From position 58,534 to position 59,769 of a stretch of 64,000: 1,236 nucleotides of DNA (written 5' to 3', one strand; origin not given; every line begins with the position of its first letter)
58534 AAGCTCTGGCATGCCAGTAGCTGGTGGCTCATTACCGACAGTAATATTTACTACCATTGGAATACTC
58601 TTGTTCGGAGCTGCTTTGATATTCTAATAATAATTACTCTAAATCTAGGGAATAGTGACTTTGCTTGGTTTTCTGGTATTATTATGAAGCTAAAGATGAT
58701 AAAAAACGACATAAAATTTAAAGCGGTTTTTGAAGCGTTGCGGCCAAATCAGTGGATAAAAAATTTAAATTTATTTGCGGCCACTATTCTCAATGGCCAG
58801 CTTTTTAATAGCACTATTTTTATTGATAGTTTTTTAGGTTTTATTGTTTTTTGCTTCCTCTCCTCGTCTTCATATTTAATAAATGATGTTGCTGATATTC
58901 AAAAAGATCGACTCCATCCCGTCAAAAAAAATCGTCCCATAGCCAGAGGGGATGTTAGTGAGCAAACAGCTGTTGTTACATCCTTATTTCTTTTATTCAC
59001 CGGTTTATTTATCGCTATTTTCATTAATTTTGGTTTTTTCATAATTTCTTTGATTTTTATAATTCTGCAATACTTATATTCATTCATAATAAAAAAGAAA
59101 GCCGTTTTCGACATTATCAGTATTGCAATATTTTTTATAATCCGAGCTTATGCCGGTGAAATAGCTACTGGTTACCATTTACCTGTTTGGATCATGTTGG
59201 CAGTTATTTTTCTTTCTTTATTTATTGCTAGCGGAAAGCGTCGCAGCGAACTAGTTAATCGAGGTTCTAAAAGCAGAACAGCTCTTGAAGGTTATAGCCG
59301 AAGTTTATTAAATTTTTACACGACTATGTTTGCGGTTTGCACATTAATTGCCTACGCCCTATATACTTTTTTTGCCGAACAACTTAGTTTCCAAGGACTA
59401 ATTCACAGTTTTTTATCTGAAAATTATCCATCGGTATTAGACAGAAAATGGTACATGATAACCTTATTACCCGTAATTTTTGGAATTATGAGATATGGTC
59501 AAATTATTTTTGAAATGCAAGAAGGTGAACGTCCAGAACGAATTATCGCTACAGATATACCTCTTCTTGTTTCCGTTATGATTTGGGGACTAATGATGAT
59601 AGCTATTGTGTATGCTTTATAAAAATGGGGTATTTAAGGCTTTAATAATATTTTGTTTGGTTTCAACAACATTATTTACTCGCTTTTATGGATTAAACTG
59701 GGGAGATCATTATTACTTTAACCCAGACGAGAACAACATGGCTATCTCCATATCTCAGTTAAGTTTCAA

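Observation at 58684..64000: Overlapping five-gene operon resembling a polyprenyl-phospho-pentose (DPR/DPA-like) glycolipid donor pathway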

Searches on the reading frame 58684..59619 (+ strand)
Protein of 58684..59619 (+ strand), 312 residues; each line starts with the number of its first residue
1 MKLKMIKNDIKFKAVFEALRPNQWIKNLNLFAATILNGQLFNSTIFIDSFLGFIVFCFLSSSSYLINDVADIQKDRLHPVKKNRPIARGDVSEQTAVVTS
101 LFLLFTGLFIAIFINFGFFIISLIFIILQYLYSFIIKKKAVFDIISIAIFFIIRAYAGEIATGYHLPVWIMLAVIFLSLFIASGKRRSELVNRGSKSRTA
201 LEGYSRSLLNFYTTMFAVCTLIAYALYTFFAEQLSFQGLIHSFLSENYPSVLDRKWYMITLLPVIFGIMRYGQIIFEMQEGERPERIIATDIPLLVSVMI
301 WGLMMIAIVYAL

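Call 7: search_protein_families(library=pfam, proteins=[window:58684-59619:+], max_evalue=0.01)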
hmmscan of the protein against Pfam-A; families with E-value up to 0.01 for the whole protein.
window:58684-59619:+ (312 aa): 1 family
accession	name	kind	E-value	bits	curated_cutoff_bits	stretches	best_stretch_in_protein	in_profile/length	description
PF01040.23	UbiA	-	6.5e-25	88.3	34.2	1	37-181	13-154/250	UbiA prenyltransferase family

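Call 8: search_protein_families(library=ncbifam, proteins=[window:58684-59619:+], max_evalue=0.01)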
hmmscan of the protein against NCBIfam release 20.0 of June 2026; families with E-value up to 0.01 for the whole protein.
window:58684-59619:+ (312 aa): 20 families
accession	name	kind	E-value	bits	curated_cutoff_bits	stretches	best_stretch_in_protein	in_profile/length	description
NF008978.0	PRK12324.1-4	equivalog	9.3e-63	212.1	207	1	12-310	32-320/322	decaprenyl-phosphate phosphoribosyltransferase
NF008977.0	PRK12324.1-2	equivalog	1.6e-51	175.5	234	1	16-310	6-288/297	decaprenyl-phosphate phosphoribosyltransferase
NF008976.0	PRK12324.1-1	equivalog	1.3e-47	162.7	474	1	14-304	20-298/306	decaprenyl-phosphate phosphoribosyltransferase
NF006088.0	PRK08238.1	equivalog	1.9e-47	162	351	1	7-232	187-414/482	UbiA family prenyltransferase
NF009523.0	PRK12884.1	equivalog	4.3e-16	58.9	269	1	11-177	3-166/279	prenyltransferase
NF009522.0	PRK12883.1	equivalog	4.4e-11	42.8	353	1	13-163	4-151/279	geranylgeranylglycerol-phosphate geranylgeranyltransferase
NF035940.1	prenyl_rel_EboC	equivalog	4.2e-10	39.5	250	1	56-146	48-136/292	UbiA-like protein EboC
NF009521.0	PRK12882.1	equivalog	9.9e-10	38.1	296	1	26-150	20-140/280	geranylgeranylglycerol-phosphate geranylgeranyltransferase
TIGR01473.1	cyoE_ctaB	equivalog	1.3e-09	38.2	210.3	1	49-177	37-169/281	heme o synthase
TIGR01475.1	ubiA_other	subfamily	9e-09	35.2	180.8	1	30-178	21-166/282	UbiA-like polyprenyltransferase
NF005742.0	PRK07566.1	equivalog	1.6e-08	34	313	1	10-176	26-197/315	chlorophyll synthase ChlG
TIGR01474.1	ubiA_proteo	equivalog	1.8e-06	27.7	275.45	1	59-138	53-131/282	4-hydroxybenzoate octaprenyltransferase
NF009609.0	PRK13106.1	equivalog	3.9e-06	26.5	349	1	51-163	53-164/301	prenyltransferase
NF009514.0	PRK12873.1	equivalog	0.0001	21.8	246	1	58-116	58-116/297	4-hydroxybenzoate polyprenyltransferase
TIGR01476.1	chlor_syn_BchG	subfamily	0.00044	19.8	212.3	1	19-139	7-130/283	(bacterio)chlorophyll synthase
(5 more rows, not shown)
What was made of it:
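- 58684..59622 (+): UbiA-superfamily polyprenyl-phosphate 5-phosphoribosyltransferase (DPPR synthase / PPPRS type). The gene caller's start is at 58696. NCBIfam NF008978 scores 212.1 bits against a cut-off of 207 (call 8).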

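Call 9: search_solved_structures(query=window:58684-59619:+, max_evalue=0.01, show_alignments=1)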
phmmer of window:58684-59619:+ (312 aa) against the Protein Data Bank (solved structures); distinct sequences matched with E-value up to 0.01: 4.
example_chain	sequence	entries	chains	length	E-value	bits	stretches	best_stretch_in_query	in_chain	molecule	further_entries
8j8j_D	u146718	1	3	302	8.6e-37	130.6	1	14-234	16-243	Decaprenyl-phosphate phosphoribosyltransferase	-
8j8k_A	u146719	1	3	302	1.3e-27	100.4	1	14-234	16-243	Decaprenyl-phosphate phosphoribosyltransferase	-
4tq3_A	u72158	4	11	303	6.5e-11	45.6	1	16-238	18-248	Prenyltransferase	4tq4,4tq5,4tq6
6m31_A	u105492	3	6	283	1.7e-06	31.1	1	36-180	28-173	Digeranylgeranylglyceryl phosphate synthase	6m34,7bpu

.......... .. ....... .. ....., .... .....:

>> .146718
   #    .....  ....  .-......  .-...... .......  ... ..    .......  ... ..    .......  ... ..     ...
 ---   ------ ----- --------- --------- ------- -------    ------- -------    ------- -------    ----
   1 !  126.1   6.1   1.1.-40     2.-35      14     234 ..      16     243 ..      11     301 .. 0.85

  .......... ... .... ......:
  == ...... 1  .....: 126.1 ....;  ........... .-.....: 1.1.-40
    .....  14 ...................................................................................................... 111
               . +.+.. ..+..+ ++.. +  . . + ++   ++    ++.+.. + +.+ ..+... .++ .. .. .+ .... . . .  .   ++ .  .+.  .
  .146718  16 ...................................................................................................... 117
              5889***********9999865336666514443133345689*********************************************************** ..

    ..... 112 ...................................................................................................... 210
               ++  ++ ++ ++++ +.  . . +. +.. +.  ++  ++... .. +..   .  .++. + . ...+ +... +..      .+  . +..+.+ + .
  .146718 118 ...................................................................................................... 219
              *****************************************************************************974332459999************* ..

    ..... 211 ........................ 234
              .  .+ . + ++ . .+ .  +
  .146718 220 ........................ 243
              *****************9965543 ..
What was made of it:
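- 58684..59622 (+): PDB 8j8j (Rv3806c) matches at E 8.6e-37 (call 9).
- On Polyprenyl-phosphate 5-phosphoribosyltransferase (DPPR synthase / PPPRS, Rv3806c family): NDVAD is aligned to NDVRD of Rv3806c (call 9).
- Closest known: Mycobacterial decaprenyl-phospho-arabinose pathway. Same: The phosphoribosyltransferase is homologous (E 8.6e-37, call 9).
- It matches Rv3806c at E 8.6e-37 (call 9).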

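Call 12: find_encoding_contigs(protein=window:58684-59619:+, flank=10000, max_places=6)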
Protein window:58684-59619:+ (312 aa): no gene with exactly this product is on record in the collection.
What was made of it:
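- Tried and rejected: Exact look-up of the 312-aa UbiA product: it found nothing (call 12), because the caller uses the second ATG.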

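Call 14: find_homologous_proteins(query=window:58684-59619:+, max_evalue=1e-10)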
Query window:58684-59619:+ (312 aa): 2284 proteins with E <= 1e-10 among 5234 candidates; the best 120 are listed.
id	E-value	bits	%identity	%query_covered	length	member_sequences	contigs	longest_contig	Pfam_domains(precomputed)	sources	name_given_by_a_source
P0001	1.9e-195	666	100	100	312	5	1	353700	PF01040.24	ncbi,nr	ncbi:MAG: decaprenyl-phosphate phosphoribosyltransferase [Candidatus Shapirobacteria bacterium]|nr:d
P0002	5.5e-151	520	75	98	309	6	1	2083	PF01040.24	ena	-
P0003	8.2e-147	507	75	97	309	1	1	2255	PF01040.24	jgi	jgi:decaprenyl-phosphate phosphoribosyltransferase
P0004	1.4e-146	506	75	97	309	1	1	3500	PF01040.24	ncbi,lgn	ncbi:MAG TPA: decaprenyl-phosphate phosphoribosyltransferase [Patescibacteria group bacterium]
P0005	4.4e-146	504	73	99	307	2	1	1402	PF01040.24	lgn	-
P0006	4.7e-146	504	75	96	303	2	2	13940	PF01040.24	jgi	jgi:4-hydroxybenzoate polyprenyltransferase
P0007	5.3e-146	504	75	97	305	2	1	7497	PF01040.24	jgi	jgi:decaprenyl-phosphate phosphoribosyltransferase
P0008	1.1e-145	503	73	98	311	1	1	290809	PF01040.24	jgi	jgi:4-hydroxybenzoate polyprenyltransferase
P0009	4.8e-145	501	76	97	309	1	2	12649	PF01040.24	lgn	-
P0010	4.9e-145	501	73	98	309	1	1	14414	PF01040.24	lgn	-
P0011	6.6e-145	500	73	98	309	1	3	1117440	PF01040.24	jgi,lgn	jgi:4-hydroxybenzoate polyprenyltransferase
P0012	7.7e-145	500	74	95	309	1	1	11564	PF01040.24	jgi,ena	-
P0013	8.0e-145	500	75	98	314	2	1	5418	PF01040.24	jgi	-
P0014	1.1e-144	500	73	98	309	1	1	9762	PF01040.24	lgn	-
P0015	1.5e-144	499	73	99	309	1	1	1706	PF01040.24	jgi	jgi:decaprenyl-phosphate phosphoribosyltransferase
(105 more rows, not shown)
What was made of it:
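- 58684..59622 (+): NCBI already names the identical protein decaprenyl-phosphate phosphoribosyltransferase (call 14).
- JGI annotates many orthologs as '4-hydroxybenzoate polyprenyltransferase' (call 14).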

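Call 34: find_related_loci(query=A3, collection=genome_contigs, flank=10000)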
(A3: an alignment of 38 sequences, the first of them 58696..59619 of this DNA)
Query A3 (308 aa) in genome_contigs; peptide patterns used: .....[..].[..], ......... (x = any residue, [..] = any of these).
599 stretches matched a pattern (row limit reached: there are more); 578 encode a relative of the query (tblastn E <= 1e-3); the best 80 are kept; 80 distinct loci.
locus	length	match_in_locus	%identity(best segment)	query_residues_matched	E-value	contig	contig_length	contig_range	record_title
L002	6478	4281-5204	71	1-308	2e-151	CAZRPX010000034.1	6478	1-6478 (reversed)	MAG TPA_asm: uncultured Gammaproteobacteria bacterium isolate SRP263991_co4_303 genome assembly, contig: NODE_19708_leng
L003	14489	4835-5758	71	1-308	1e-149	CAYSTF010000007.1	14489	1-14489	MAG TPA_asm: uncultured Gammaproteobacteria bacterium isolate SRP263991_co3_231 genome assembly, contig: NODE_4982_lengt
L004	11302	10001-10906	72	7-308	2e-148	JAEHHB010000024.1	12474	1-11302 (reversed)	Candidatus Shapirobacteria bacterium S2_F12 S2_F12__24, whole genome shotgun sequence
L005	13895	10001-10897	73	10-308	2e-148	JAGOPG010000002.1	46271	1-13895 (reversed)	Candidatus Shapirobacteria bacterium isolate Go_SlDig_bin_323 Go_SlDig_2042_length_46271_cov_12.239771, whole genome sho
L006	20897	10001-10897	72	10-308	2e-147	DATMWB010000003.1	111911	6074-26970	MAG TPA_asm: Candidatus Methanoperedens sp. isolate SMAG_U13083 k141_1106904, whole genome shotgun sequence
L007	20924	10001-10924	68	1-308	4e-147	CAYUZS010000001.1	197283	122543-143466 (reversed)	MAG TPA_asm: uncultured Gammaproteobacteria bacterium isolate SRP294416_co1_374 genome assembly, contig: NODE_25_length_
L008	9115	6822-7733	71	7-308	4e-146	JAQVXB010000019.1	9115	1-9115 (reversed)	MAG: Candidatus Shapirobacteria bacterium isolate STF2_116 NODE_23921_length_9115_cov_3.511126_Sandtown_F2, whole genome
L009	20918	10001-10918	70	3-308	5e-146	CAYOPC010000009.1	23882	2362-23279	MAG TPA_asm: uncultured Gammaproteobacteria bacterium isolate SRP294416_co3_77 genome assembly, contig: NODE_2996_length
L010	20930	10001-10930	68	1-308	2e-145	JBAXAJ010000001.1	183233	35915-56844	MAG: Candidatus Shapirobacteria bacterium isolate ELA138 MAG138_1, whole genome shotgun sequence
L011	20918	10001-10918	71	3-308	3e-145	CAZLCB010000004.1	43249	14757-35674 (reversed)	MAG TPA_asm: uncultured Gammaproteobacteria bacterium isolate SRP239243_co1_273 genome assembly, contig: NODE_1083_lengt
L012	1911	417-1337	66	2-308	4e-156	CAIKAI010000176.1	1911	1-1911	Candidatus Shapirobacteria bacterium isolate AlinenLipids_bin-9586 genome assembly, contig: bin-9586:176/184, whole geno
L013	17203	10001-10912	69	7-308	1e-144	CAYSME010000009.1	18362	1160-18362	MAG TPA_asm: uncultured Gammaproteobacteria bacterium isolate SRP192927_co6_55 genome assembly, contig: NODE_6758_length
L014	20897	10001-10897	74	10-308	2e-144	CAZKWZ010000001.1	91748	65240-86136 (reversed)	MAG TPA_asm: uncultured Gammaproteobacteria bacterium isolate SRP220891_co1_32 genome assembly, contig: NODE_387_length_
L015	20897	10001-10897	70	10-308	4e-144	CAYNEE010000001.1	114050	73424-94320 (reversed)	MAG TPA_asm: uncultured Gammaproteobacteria bacterium isolate binchicken_co117_38 genome assembly, contig: NODE_258_leng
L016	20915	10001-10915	71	6-308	6e-142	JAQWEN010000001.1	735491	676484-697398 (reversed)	MAG: Candidatus Shapirobacteria bacterium isolate STF2_76 NODE_1_length_735491_cov_9.474058_Sandtown_F2, whole genome sh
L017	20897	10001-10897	74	10-308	4e-140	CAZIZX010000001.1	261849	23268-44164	MAG TPA_asm: uncultured Gammaproteobacteria bacterium isolate binchicken_co39_640 genome assembly, contig: NODE_19_lengt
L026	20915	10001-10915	68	3-308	3e-143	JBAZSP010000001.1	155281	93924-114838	MAG: Candidatus Shapirobacteria bacterium isolate SO_2017_GW1_176 NODE_768_length_155281_cov_1.162806_OW334_2017, whole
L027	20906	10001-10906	62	7-308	6e-129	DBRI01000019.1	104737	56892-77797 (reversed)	MAG TPA_asm: Patescibacteria group bacterium UBA1372 UBA1372_contig_1145, whole genome shotgun sequence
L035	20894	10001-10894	49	11-308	7e-96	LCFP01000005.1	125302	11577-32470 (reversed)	MAG: Candidatus Gottesmanbacteria bacterium GW2011_GWA2_43_14 UV73_C0005, whole genome shotgun sequence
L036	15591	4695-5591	50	7-306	4e-95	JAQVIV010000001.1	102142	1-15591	MAG: Candidatus Shapirobacteria bacterium isolate STE_48 NODE_284_length_102142_cov_8.070695_Sandtown_E, whole genome sh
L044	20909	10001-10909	47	11-306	2e-86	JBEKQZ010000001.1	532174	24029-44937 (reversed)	MAG: Candidatus Levyibacteriota bacterium isolate SPRUCE 49 SPRUCE_49_1, whole genome shotgun sequence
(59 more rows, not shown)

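Call 42: search_protein_families(library=pfam, proteins=[L007:14096-15184:-, L003:10696-11751:+, L007:15771-17288:+, L014:15548-16261:-, L027:14150-14917:+, L017:14151-14969:-, L026:14215-15822:+, L027:16677-17480:-, L027:17489-18373:+, L003:9053-10693:+], max_evalue=0.001)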
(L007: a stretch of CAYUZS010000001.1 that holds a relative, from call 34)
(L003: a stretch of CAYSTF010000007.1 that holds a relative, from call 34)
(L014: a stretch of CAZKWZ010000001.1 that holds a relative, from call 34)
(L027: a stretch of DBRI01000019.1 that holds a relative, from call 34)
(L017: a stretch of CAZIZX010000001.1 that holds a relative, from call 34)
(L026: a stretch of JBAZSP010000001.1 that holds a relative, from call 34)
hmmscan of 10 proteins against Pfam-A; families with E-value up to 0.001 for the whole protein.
L007:14096-15184:- (362 aa): 5 families
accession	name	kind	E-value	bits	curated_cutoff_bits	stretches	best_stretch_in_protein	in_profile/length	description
PF00534.26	Glycos_transf_1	-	2.8e-35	121.8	26.4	1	182-339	3-163/172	Glycosyl transferases group 1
PF13692.12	Glyco_trans_1_4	-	4.2e-25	89.1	27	1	194-332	2-141/142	Glycosyl transferases group 1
PF13439.12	Glyco_transf_4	-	7.8e-12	46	28.5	1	17-182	1-169/170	Glycosyltransferase Family 4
PF20706.3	GT4-conflict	-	0.00013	21.5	26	1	193-302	197-316/385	Family 4 Glycosyltransferase in conflict systems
PF13579.12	Glyco_trans_4_4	-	0.00017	22.4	29.7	1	18-175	1-155/158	Glycosyl transferase 4-like domain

L003:10696-11751:+ (351 aa): 7 families
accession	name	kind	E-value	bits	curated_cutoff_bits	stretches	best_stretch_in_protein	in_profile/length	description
PF01370.27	Epimerase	-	1.3e-38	133.2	20.9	1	10-231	1-240/240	NAD dependent epimerase/dehydratase family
PF16363.11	GDP_Man_Dehyd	-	1.4e-23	84.4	27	1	11-311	1-327/332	GDP-mannose 4,6 dehydratase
PF01073.25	3Beta_HSD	-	4.3e-22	78.9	22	1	12-207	2-219/280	3-beta hydroxysteroid dehydrogenase/isomerase family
PF13460.12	NAD_binding_10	-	4.1e-13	50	27.2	1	14-170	1-147/184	NAD(P)H-binding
PF07993.18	NAD_binding_4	-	6.4e-13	48.9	20.1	1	68-172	87-210/258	Male sterility protein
PF02719.21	Polysacc_synt_2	-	2.2e-10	40.7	20.2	1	10-116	1-128/293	Polysaccharide biosynthesis protein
PF04321.23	RmlD_sub_bind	-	4.6e-08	32.9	27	1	10-165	3-147/287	RmlD substrate binding domain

L007:15771-17288:+ (505 aa): 1 family
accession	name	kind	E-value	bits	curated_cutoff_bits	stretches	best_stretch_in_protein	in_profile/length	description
PF13231.12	PMT_2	-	2.4e-11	44.5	26.1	1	70-221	4-154/160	Dolichyl-phosphate-mannose-protein mannosyltransferase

L014:15548-16261:- (237 aa): 1 family
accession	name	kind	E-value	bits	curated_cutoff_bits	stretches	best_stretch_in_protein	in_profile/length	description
PF05050.19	Methyltransf_21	-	1.9e-20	74.2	22.7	1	72-223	1-173/173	Methyltransferase FkbM domain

L027:14150-14917:+ (255 aa): 3 families
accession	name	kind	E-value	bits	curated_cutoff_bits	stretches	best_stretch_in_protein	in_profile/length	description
PF05050.19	Methyltransf_21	-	5.8e-17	62.8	22.7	1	78-235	1-172/173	Methyltransferase FkbM domain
PF02475.24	TRM5-TYW2_MTfase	-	8.4e-09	36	28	1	70-124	34-88/164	TRM5/TYW2 methyltransferase domain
PF05575.17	V_cholerae_RfbT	-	6.4e-07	29.4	27.9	1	73-204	80-216/286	Vibrio cholerae RfbT protein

L017:14151-14969:- (272 aa): 11 families
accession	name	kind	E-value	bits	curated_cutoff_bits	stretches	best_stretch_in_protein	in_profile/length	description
PF08241.18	Methyltransf_11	-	8e-25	87.8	21.2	1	40-133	1-95/95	Methyltransferase domain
PF13847.12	Methyltransf_31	-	2e-20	73.4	27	1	34-142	2-118/145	Methyltransferase domain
PF13649.12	Methyltransf_25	-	4.7e-20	72.5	27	1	40-129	2-97/97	Methyltransferase domain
PF13489.12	Methyltransf_23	-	1.8e-17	64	27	1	33-195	20-163/164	Methyltransferase domain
PF08242.18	Methyltransf_12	-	4.3e-15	56.7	30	1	40-131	1-98/98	Methyltransferase domain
PF01209.24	Ubie_methyltran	-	2e-14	54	20.1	1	10-133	25-151/233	ubiE/COQ5 methyltransferase family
PF02353.26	CMAS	-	1.4e-05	25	27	1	15-133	42-164/273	Mycolic acid cyclopropane synthetase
PF07021.18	MetW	-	1.7e-05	25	21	1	36-140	14-114/193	Methionine biosynthesis protein MetW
PF05401.17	NodS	-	1.8e-05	25.1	24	1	21-137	29-148/201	Nodulation protein S (NodS)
PF00891.24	Methyltransf_2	-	5e-05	23.2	22.3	1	27-133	54-164/210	O-methyltransferase domain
PF05148.21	Methyltransf_8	-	0.00068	20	27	0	83-133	107-156/219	Hypothetical methyltransferase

L026:14215-15822:+ (535 aa): 0 families

L027:16677-17480:- (267 aa): 2 families
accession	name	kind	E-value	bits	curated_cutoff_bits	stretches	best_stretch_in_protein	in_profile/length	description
PF01791.15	DeoC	-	5.1e-16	59.4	23.8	1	18-238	2-228/229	DeoC/LacD family aldolase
PF09863.15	DUF2090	-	3.4e-05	23.5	27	1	16-241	36-278/310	Uncharacterized protein conserved in bacteria (DUF2090)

L027:17489-18373:+ (294 aa): 1 family
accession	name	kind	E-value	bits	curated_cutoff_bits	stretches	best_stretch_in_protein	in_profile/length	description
PF12705.13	PDDEXK_1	-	4.2e-19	69.9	22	1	16-256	2-241/247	PD-(D/E)XK nuclease superfamily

L003:9053-10693:+ (546 aa): 1 family
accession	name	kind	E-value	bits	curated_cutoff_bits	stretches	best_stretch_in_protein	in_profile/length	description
PF13231.12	PMT_2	-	1.5e-08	35.5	26.1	1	123-272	3-145/160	Dolichyl-phosphate-mannose-protein mannosyltransferase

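Call 52: search_protein_families(library=pfam, proteins=[L044:4785-5606:+, L044:5603-7099:+, L044:7102-8586:+, L044:8570-8923:+, L044:8923-9999:+, L044:10930-11760:-, L044:11829-13451:-, L044:13454-13843:-, L044:13925-15070:+, L044:15067-16812:-], max_evalue=0.001)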
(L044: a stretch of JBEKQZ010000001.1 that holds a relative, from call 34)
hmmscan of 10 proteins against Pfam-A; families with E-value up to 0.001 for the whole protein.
L044:4785-5606:+ (273 aa): 1 family
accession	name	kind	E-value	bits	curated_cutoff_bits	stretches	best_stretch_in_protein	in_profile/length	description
PF01026.27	TatD_DNase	-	2.6e-75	253.5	27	1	11-272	1-253/253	TatD related DNase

L044:5603-7099:+ (498 aa): 2 families
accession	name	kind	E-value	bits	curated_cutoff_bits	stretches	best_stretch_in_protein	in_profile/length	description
PF13632.12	Glyco_trans_2_3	-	3e-09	37.4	27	1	206-434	5-194/198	Glycosyl transferase family group 2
PF13641.12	Glyco_tranf_2_3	-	1.2e-06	29.2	27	1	100-228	5-114/230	Glycosyltransferase like family 2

L044:7102-8586:+ (494 aa): 2 families
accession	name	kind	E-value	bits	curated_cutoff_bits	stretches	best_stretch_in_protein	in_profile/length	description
PF13231.12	PMT_2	-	7.4e-09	36.4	26.1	1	70-202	12-137/160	Dolichyl-phosphate-mannose-protein mannosyltransferase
PF02366.24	PMT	-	1.9e-07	31.4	22.7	1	73-233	76-234/245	Dolichyl-phosphate-mannose-protein mannosyltransferase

L044:8570-8923:+ (117 aa): 0 families

L044:8923-9999:+ (358 aa): 1 family
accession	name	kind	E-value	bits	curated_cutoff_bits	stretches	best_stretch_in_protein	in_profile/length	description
PF00953.26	Glycos_transf_4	-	1e-24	87.8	27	1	79-250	2-159/160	Glycosyl transferase family 4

L044:10930-11760:- (276 aa): 4 families
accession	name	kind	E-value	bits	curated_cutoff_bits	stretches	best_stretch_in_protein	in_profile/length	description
PF08308.17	PEGA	-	4.7e-19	68.5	20.8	2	125-182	3-60/71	PEGA domain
PF08239.17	SH3_3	-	3.2e-14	53.3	27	1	223-272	2-52/54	Bacterial SH3 domain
PF18348.7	SH3_16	-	1.2e-05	25.4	25.8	1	226-270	1-46/49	Bacterial dipeptidyl-peptidase Sh3 domain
PF06347.19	SH3_4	-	3.1e-05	24.1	24.1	1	226-270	7-51/56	Bacterial SH3 domain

L044:11829-13451:- (540 aa): 1 family
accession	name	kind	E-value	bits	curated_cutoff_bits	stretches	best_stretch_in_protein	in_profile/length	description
PF00118.29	Cpn60_TCP1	-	3.8e-73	247.3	34.3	1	22-523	1-488/490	TCP-1/cpn60 chaperonin family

L044:13454-13843:- (129 aa): 1 family
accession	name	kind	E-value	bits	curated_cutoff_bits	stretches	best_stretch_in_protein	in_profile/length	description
PF00166.26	Cpn10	-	5e-33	113.4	21.1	1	18-110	1-93/93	Chaperonin 10 Kd subunit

L044:13925-15070:+ (381 aa): 2 families
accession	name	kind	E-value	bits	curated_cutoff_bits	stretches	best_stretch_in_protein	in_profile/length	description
PF18911.6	PKD_4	-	3.5e-05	24.2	27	1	226-321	3-85/85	PKD domain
PF00801.26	PKD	-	0.00012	22.4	23.5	1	237-318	7-79/80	PKD domain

L044:15067-16812:- (581 aa): 6 families
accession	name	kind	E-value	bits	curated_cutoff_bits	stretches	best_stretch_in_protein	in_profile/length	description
PF00009.33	GTP_EFTU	-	4.1e-55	186.7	26.5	1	5-182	2-187/188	Elongation factor Tu GTP binding domain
PF06421.17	LepA_C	-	1.7e-35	121.8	29.7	1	474-579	1-106/107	GTP-binding protein LepA C-terminus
PF00679.30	EFG_C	-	3.9e-19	68.9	27.9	1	386-471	2-87/89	Elongation factor G C-terminus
PF03144.31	GTP_EFTU_D2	-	2.1e-09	38.1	30.3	1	206-276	1-73/73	Elongation factor Tu domain 2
PF00071.28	Ras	-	1.3e-06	28.5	21.6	1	46-181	22-160/162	Ras family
PF14492.12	EFG_III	-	5.2e-06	26.9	27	1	298-370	2-71/75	Elongation Factor G, domain III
